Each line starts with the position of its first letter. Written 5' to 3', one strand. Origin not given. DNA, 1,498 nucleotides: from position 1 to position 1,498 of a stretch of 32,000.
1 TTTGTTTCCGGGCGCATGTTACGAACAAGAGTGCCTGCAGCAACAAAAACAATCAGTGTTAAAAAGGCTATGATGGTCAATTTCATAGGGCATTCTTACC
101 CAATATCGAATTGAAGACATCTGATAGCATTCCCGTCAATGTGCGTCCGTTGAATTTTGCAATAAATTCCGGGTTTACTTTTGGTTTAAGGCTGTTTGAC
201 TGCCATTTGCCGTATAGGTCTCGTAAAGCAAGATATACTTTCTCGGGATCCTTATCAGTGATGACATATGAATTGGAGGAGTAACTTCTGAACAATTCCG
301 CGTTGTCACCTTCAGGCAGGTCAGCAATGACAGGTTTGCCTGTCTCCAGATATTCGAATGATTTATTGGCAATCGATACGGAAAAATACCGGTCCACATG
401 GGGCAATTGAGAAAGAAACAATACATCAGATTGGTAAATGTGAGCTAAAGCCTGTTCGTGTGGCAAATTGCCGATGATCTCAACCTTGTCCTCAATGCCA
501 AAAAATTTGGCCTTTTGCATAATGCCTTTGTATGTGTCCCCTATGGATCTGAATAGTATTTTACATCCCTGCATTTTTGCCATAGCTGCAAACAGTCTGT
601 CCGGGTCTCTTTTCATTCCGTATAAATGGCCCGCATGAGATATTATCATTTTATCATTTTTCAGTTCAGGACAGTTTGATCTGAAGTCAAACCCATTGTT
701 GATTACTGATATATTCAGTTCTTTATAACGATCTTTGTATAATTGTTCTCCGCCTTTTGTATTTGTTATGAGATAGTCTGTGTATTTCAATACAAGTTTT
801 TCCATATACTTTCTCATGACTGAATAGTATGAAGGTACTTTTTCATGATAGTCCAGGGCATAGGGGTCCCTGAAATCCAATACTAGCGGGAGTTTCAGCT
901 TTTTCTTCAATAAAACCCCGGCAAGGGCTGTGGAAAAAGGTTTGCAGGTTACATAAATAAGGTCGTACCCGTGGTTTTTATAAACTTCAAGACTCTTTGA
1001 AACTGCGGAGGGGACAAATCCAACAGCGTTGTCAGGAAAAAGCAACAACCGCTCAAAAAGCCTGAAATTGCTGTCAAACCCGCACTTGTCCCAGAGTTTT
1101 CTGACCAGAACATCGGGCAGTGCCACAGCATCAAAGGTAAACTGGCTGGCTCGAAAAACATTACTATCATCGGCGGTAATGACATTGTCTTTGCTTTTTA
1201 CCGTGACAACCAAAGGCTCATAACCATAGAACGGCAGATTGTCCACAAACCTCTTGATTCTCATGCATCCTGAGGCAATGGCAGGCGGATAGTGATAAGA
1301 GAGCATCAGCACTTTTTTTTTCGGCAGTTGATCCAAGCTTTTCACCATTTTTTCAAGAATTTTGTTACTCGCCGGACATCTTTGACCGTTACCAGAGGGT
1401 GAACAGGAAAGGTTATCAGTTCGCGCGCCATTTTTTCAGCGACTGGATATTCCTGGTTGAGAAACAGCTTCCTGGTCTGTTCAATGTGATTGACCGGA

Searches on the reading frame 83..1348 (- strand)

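Call 9: search_protein_families(library=pfam, proteins=[window:83-1348:-], max_evalue=0.001)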
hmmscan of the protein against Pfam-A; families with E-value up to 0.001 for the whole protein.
window:83-1348:- (421 aa): 4 families
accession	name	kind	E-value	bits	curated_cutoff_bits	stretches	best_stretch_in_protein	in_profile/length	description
PF13439.12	Glyco_transf_4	-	7e-10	39.6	28.5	1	94-221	39-167/170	Glycosyltransferase Family 4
PF13692.12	Glyco_trans_1_4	-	1.8e-05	25.5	27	1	236-379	4-140/142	Glycosyl transferases group 1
PF00534.26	Glycos_transf_1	-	2.9e-05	24.1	26.4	1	229-378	11-155/172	Glycosyl transferases group 1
PF13579.12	Glyco_trans_4_4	-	0.00026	21.8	29.7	1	117-218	64-157/158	Glycosyl transferase 4-like domain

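Call 77: search_protein_families(library=ncbifam, proteins=[window:83-1348:-], max_evalue=1e-10)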
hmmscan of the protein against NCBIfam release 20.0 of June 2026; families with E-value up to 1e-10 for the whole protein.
window:83-1348:- (421 aa): 0 families
